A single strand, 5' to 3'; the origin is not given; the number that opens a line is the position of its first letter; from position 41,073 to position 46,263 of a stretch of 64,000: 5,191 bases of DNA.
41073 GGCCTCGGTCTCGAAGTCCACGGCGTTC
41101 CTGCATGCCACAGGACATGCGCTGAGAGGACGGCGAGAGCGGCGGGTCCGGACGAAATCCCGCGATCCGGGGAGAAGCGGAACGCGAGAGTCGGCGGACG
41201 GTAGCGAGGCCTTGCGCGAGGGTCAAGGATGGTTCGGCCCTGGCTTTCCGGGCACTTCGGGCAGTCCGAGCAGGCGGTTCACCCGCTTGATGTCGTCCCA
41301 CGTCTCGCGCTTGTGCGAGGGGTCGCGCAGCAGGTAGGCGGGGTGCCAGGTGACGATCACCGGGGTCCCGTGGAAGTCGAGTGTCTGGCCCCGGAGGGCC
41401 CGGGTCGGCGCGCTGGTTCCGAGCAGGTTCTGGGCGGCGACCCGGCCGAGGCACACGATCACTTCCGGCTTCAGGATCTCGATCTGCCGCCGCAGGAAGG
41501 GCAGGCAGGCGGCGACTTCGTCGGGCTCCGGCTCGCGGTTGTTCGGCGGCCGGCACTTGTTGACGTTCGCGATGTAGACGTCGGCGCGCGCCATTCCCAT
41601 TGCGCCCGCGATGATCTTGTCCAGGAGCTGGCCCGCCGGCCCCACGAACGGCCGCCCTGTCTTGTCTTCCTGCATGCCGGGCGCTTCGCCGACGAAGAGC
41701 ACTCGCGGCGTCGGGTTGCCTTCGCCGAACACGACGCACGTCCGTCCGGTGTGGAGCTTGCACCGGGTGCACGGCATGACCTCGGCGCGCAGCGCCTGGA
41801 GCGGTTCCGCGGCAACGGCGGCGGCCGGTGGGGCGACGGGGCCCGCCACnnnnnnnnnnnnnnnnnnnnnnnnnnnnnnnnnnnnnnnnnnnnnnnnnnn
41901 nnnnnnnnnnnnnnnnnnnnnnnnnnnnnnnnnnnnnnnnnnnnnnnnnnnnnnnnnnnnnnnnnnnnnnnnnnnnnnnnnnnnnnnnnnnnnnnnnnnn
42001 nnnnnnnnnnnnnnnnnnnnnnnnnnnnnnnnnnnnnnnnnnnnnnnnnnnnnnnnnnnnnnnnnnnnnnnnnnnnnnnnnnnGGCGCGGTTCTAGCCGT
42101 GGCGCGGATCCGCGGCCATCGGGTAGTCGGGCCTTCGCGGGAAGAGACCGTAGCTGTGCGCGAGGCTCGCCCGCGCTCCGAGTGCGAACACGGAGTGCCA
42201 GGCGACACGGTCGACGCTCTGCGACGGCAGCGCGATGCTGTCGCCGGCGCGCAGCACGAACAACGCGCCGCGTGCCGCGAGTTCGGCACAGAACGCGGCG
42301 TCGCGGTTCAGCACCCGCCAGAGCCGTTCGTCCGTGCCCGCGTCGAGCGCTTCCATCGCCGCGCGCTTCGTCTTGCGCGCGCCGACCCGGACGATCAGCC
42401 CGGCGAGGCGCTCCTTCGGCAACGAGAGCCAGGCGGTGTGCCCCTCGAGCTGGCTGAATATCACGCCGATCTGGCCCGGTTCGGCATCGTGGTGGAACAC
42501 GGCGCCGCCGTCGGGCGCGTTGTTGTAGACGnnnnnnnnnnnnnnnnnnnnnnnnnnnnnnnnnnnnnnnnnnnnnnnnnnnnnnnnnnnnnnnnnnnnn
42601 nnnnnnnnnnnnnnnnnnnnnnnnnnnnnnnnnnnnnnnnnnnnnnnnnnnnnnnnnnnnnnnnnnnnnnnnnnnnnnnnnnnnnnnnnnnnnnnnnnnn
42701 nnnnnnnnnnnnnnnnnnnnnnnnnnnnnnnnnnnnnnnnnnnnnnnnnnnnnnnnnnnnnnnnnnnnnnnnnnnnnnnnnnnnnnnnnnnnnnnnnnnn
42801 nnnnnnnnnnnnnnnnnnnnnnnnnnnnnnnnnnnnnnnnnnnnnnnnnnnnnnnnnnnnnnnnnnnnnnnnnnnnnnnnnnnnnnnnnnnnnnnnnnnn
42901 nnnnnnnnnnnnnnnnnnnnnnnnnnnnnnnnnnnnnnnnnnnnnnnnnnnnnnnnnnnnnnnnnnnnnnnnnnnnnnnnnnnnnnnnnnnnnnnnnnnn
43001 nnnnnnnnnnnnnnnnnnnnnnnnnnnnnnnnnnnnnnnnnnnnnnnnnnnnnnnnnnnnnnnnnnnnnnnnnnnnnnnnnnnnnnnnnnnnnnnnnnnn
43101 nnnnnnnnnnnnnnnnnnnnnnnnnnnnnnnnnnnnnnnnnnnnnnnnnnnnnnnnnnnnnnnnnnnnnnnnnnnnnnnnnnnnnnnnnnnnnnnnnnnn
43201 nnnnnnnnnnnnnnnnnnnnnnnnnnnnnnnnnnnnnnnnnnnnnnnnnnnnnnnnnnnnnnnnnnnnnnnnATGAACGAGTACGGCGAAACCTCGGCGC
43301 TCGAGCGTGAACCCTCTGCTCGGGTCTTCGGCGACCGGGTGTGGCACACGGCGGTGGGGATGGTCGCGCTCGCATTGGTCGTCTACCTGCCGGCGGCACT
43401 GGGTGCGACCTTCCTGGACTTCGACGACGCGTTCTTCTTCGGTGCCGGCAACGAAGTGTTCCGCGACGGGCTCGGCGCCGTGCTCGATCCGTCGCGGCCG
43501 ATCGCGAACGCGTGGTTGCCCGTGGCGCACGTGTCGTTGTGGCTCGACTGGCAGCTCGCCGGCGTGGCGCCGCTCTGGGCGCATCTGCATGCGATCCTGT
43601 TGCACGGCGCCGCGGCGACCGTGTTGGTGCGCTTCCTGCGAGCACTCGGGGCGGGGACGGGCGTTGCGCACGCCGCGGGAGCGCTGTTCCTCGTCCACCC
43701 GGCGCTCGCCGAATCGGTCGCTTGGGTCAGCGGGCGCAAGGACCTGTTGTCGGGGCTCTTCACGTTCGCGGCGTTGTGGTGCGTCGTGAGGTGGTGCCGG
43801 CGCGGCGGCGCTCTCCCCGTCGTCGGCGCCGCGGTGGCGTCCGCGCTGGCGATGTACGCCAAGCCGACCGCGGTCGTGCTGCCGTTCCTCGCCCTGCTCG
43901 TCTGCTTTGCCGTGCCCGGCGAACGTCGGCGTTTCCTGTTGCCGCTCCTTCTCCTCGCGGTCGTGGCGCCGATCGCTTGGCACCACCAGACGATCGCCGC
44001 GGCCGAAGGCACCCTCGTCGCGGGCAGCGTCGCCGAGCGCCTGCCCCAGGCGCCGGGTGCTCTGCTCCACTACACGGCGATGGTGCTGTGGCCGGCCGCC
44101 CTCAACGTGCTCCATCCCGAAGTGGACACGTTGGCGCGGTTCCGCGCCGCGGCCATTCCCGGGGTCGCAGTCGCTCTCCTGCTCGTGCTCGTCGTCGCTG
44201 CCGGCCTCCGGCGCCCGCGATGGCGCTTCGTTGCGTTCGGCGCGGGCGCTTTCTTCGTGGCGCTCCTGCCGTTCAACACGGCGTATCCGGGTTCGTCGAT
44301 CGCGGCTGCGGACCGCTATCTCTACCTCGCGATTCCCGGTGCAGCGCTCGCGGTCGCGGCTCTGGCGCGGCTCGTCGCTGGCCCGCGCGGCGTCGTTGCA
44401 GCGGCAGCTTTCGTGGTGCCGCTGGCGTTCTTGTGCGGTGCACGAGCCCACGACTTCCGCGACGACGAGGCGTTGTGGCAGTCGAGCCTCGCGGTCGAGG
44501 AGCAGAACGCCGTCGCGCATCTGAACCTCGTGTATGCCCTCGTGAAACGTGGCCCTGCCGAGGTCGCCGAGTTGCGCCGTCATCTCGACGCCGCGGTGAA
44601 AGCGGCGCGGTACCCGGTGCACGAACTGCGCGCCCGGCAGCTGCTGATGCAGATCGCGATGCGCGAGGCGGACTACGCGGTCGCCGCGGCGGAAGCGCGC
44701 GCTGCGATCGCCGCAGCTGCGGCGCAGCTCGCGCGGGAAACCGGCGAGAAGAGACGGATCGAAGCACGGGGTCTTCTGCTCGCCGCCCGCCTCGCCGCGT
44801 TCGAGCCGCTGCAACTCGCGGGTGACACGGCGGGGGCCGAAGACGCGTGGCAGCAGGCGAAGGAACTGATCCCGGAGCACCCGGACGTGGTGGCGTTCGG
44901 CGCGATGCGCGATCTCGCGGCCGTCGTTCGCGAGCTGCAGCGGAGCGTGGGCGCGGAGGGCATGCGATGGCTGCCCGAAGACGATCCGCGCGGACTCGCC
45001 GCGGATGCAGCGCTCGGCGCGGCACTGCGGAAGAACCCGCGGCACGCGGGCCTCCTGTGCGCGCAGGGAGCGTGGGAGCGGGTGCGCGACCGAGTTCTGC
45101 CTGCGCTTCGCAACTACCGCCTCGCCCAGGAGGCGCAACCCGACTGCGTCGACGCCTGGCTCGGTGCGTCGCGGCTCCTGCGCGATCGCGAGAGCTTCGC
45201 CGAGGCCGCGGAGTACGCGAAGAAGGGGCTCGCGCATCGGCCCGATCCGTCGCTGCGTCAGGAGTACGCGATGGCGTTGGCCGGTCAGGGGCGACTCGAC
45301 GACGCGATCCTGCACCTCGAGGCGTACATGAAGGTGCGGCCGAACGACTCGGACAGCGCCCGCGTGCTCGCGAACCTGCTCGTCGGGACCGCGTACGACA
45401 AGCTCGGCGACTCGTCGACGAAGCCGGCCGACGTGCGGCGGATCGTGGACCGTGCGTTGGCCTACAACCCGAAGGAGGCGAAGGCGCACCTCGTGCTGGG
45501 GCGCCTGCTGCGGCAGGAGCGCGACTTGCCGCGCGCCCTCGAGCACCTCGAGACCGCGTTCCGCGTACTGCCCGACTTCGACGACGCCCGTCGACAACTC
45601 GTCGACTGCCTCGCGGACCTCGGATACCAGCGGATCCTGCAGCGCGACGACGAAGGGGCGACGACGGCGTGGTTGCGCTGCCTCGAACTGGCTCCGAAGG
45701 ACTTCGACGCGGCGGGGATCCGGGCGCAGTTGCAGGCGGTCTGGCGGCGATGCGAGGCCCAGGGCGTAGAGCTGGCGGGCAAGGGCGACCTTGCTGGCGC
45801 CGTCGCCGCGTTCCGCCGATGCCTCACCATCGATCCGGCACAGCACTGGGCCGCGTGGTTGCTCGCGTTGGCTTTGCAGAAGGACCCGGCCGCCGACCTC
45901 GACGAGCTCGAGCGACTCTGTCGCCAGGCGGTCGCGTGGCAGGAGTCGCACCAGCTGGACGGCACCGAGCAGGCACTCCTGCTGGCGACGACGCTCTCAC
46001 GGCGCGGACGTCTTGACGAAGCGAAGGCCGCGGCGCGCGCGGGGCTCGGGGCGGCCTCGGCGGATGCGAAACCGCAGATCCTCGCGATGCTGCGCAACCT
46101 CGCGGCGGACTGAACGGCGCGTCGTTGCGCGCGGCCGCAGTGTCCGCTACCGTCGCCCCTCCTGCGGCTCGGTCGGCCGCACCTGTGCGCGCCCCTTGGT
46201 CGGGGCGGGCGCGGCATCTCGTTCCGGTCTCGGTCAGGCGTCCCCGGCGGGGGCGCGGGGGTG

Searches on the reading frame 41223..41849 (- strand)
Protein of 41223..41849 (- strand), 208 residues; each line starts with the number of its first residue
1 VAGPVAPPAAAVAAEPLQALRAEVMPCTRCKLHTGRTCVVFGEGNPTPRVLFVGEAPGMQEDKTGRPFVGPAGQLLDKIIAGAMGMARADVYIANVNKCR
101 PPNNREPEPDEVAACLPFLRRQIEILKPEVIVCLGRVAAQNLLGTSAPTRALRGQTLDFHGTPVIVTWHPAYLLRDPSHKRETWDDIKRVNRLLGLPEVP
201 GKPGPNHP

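Call 12: search_protein_families(library=pfam, proteins=[window:41223-41849:-], max_evalue=0.001)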
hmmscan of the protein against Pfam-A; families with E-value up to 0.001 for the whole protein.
window:41223-41849:- (208 aa): 1 family
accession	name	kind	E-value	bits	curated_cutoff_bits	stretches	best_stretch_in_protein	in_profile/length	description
PF03167.25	UDG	-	1.1e-41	142.7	24.3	1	41-188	1-141/141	Uracil DNA glycosylase superfamily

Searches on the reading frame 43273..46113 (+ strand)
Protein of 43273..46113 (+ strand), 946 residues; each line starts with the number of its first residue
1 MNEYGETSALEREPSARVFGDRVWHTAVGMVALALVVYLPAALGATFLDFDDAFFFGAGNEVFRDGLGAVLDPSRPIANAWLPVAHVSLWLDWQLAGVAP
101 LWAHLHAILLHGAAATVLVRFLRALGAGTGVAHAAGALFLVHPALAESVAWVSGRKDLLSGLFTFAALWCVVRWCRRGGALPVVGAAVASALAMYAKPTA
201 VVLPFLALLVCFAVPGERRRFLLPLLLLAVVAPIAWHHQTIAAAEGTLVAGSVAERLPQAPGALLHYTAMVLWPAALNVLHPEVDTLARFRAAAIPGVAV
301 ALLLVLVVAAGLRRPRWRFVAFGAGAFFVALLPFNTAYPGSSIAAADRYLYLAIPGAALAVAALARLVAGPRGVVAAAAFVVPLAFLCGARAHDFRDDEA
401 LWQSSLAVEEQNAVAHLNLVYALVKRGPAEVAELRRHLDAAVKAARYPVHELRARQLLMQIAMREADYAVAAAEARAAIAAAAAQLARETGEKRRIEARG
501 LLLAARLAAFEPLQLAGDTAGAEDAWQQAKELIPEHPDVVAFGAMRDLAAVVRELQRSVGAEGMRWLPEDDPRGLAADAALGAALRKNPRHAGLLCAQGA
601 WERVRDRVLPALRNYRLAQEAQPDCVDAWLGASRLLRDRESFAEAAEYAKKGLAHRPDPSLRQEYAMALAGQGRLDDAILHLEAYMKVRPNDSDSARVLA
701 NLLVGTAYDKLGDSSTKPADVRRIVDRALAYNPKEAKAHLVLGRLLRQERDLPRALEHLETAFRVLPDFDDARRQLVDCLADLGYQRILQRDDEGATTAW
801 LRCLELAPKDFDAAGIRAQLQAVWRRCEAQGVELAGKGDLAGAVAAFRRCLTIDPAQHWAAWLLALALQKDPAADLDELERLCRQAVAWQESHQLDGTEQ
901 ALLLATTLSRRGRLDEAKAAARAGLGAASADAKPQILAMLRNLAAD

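Call 12: search_protein_families(library=pfam, proteins=[window:43273-46113:+], max_evalue=0.001)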
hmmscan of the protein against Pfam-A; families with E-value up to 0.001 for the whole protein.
window:43273-46113:+ (946 aa): 11 families
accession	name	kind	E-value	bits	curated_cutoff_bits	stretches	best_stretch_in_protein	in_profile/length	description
PF07719.23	TPR_2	-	3.1e-10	39.8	27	0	736-768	1-33/34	Tetratricopeptide repeat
PF00515.34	TPR_1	-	4.9e-10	39.2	27.8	0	736-769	1-34/34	Tetratricopeptide repeat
PF13431.12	TPR_17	-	1.6e-08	34.6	24.4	0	726-756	3-33/34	Tetratricopeptide repeat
PF13181.12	TPR_8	-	2.4e-08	33.9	25.7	0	832-856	9-33/34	Tetratricopeptide repeat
PF14559.12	TPR_19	-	3.3e-07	31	25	1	638-702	3-68/68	Tetratricopeptide repeat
PF13414.12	TPR_11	-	1.5e-05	25.1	26.8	0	837-870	7-40/42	TPR repeat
PF13428.12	TPR_14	-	4.2e-05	24.3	23.5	0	660-702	2-44/44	Tetratricopeptide repeat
PF13432.12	TPR_16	-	4.9e-05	24.1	32.7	0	723-761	18-56/65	Tetratricopeptide repeat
PF24575.1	TPR_Slam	-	0.00058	20.7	35.2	0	829-871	52-94/104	Surface lipoprotein assembly modifier, N-terminal TPR repeats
PF13231.12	PMT_2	-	0.00076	20.2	26.1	1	83-231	4-148/160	Dolichyl-phosphate-mannose-protein mannosyltransferase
PF13371.12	TPR_9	-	0.0008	19.8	35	1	640-700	9-70/73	Tetratricopeptide repeat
